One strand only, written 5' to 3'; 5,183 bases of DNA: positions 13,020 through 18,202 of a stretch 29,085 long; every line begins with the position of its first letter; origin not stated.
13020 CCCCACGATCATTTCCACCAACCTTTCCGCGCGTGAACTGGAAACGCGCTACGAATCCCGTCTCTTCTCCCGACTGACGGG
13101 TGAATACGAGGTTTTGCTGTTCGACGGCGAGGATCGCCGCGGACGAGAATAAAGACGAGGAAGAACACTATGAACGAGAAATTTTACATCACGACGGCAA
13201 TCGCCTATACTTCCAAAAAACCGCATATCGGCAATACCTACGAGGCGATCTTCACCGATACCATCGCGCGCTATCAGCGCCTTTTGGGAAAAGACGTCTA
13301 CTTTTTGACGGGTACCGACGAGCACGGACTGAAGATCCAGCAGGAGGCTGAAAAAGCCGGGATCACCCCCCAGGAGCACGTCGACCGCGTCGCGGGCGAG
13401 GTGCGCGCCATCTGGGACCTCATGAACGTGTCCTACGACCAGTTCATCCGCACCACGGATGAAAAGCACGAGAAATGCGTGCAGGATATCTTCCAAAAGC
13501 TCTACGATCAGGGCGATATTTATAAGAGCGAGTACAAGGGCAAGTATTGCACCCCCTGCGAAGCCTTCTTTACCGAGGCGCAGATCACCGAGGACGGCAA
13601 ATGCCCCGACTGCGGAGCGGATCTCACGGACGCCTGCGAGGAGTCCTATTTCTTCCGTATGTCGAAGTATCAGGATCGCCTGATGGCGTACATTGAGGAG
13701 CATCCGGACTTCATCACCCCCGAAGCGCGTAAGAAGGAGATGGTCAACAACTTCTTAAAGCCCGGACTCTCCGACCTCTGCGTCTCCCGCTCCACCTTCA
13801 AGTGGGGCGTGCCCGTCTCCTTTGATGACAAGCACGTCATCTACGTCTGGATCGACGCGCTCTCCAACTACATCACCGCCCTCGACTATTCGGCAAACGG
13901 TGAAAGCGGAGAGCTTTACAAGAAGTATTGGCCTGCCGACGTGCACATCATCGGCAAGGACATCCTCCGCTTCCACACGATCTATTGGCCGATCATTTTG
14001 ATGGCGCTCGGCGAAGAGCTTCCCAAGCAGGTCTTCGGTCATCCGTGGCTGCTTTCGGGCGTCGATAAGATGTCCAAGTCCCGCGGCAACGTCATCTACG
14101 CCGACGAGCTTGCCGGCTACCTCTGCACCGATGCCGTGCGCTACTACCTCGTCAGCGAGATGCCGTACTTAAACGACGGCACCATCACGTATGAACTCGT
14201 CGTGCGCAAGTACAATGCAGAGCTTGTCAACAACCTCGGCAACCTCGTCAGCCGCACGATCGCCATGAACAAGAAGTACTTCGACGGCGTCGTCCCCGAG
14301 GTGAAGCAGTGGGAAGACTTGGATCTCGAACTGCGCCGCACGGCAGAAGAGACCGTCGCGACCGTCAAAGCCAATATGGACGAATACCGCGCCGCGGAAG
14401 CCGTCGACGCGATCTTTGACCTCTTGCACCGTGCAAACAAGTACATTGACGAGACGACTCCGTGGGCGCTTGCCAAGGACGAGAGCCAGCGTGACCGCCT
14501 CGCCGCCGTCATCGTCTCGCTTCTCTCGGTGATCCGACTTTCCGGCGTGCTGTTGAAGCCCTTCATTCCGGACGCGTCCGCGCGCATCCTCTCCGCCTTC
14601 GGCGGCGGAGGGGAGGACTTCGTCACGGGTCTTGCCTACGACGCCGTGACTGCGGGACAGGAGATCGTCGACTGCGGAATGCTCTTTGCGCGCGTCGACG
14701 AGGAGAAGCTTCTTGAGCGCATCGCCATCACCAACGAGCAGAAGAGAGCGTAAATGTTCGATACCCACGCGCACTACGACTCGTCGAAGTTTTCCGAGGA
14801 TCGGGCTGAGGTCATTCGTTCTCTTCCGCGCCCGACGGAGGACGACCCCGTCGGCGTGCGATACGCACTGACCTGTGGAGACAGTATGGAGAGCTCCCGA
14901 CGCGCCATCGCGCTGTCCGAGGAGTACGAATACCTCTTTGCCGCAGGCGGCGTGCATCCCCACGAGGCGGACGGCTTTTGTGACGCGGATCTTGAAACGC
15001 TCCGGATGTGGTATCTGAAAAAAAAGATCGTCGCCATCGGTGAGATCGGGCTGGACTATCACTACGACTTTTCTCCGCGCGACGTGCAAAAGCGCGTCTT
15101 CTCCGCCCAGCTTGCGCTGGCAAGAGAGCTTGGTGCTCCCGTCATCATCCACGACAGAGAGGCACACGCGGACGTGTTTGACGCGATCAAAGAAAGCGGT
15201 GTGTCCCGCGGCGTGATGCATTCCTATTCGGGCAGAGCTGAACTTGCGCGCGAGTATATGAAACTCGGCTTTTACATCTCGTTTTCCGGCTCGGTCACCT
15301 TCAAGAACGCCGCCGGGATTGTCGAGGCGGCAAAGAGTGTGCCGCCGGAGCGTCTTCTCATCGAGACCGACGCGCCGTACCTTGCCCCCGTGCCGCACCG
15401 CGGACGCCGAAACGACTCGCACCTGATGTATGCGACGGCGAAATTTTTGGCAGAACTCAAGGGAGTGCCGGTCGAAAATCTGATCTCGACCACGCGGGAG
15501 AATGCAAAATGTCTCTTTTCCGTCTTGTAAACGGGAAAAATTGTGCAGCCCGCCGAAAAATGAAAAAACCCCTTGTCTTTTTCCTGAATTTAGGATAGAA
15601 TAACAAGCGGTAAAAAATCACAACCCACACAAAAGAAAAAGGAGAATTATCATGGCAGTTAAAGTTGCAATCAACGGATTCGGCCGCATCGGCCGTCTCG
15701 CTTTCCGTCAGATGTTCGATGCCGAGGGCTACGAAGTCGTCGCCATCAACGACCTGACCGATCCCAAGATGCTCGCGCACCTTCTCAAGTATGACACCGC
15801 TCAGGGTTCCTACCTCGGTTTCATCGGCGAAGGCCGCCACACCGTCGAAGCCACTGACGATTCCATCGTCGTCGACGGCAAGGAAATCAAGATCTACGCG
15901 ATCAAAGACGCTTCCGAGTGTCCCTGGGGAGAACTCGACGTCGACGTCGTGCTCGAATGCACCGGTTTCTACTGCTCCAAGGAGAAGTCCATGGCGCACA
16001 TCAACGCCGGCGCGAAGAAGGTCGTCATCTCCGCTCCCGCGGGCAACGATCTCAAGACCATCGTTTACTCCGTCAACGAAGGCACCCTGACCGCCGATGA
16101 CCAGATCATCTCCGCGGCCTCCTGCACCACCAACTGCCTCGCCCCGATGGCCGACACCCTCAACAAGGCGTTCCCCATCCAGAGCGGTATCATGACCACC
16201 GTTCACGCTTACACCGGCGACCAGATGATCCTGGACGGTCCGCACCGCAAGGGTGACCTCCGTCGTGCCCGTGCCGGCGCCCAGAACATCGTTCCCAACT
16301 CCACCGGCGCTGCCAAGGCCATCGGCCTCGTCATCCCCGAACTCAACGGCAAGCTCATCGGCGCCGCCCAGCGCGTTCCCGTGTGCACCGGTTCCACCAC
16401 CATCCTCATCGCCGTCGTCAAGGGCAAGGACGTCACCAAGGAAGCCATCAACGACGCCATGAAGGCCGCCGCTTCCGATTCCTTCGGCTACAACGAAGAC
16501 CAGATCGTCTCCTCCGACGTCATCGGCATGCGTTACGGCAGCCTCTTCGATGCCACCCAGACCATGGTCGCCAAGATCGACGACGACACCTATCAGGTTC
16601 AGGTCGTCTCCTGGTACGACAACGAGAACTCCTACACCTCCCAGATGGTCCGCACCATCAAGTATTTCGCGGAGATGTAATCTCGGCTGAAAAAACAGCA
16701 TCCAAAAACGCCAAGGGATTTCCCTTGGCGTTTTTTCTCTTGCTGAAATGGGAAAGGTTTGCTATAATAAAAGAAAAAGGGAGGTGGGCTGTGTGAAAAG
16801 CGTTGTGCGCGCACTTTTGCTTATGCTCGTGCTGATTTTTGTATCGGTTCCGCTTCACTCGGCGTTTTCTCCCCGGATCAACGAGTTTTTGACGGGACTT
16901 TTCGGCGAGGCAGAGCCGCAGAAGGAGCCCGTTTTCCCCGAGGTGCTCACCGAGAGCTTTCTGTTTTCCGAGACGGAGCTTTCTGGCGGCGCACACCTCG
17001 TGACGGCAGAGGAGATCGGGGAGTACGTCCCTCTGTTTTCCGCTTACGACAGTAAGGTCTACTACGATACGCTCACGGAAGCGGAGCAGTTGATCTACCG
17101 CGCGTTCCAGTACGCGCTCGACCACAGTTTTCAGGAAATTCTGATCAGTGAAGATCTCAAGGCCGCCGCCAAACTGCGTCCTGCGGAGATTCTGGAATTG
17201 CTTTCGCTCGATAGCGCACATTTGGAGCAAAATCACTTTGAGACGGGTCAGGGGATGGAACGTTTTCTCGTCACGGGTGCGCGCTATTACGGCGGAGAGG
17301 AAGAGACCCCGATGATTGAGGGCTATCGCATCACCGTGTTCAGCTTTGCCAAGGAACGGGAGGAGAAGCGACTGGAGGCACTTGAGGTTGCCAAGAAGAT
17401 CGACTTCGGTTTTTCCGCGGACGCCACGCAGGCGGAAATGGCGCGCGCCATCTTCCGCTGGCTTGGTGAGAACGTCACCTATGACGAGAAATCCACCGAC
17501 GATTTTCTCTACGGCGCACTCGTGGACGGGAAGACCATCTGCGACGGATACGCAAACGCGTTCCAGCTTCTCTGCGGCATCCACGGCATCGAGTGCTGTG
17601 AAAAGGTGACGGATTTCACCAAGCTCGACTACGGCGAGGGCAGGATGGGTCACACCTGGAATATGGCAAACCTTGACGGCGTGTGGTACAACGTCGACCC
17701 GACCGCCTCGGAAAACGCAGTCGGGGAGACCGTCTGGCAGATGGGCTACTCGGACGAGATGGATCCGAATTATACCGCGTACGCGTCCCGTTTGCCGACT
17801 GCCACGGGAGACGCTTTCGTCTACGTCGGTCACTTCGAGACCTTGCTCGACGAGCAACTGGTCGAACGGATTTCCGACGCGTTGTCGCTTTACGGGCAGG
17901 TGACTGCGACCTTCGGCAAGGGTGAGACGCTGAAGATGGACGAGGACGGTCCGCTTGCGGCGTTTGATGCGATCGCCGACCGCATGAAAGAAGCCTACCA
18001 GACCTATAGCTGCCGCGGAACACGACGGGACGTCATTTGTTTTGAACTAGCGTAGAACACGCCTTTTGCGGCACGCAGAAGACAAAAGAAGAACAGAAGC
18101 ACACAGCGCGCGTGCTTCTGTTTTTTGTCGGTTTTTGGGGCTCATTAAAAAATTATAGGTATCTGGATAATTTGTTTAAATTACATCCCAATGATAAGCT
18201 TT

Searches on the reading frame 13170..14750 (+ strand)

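Call 13: search_protein_families(library=pfam, proteins=[window:13170-14750:+], max_evalue=0.01)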
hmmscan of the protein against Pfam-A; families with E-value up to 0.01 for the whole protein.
window:13170-14750:+ (527 aa): 6 families
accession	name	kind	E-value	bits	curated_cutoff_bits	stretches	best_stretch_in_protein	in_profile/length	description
PF09334.17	tRNA-synt_1g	-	4.1e-113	378.5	20.1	1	6-363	2-390/391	tRNA synthetases class I (M)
PF00133.28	tRNA-synt_1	-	2.3e-33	116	22.7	2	2-218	22-245/414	tRNA synthetases class I (I, L, M and V)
PF19303.5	Anticodon_3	-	9e-16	58.5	23.5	1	375-514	1-140/152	Anticodon binding domain of methionyl tRNA ligase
PF01406.26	tRNA-synt_1e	-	1.5e-09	38.1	27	1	16-122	21-126/301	tRNA synthetases class I (C) catalytic domain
PF01921.24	tRNA-synt_1f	-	1.2e-06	28.1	27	1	259-332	238-314/360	tRNA synthetases class I (K)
PF08264.19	Anticodon_1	-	1.1e-05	25.8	25.1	1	387-477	3-93/148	Anticodon-binding domain of tRNA ligase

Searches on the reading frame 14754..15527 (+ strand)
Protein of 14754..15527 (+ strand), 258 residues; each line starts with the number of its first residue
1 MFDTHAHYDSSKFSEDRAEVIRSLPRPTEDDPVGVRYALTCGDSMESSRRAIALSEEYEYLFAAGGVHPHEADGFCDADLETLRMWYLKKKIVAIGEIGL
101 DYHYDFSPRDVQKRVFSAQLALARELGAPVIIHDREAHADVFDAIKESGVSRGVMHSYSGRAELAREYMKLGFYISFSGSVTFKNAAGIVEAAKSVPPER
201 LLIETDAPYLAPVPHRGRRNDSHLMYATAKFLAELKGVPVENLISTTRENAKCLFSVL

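Call 13: search_protein_families(library=pfam, proteins=[window:14754-15527:+], max_evalue=0.01)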
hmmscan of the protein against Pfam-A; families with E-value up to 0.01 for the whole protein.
window:14754-15527:+ (258 aa): 1 family
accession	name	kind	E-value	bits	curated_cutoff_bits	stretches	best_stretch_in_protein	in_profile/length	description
PF01026.27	TatD_DNase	-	2.5e-76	256.8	27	1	2-256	1-253/253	TatD related DNase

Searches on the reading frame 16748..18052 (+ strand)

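Call 55: search_protein_families(library=pfam, proteins=[window:16748-18052:+], max_evalue=0.0001)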
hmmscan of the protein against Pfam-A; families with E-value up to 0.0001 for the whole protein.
window:16748-18052:+ (435 aa): 1 family
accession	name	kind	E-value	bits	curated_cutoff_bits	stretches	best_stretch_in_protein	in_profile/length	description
PF01841.26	Transglut_core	-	5.2e-11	43.2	23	1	225-318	11-108/108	Transglutaminase-like superfamily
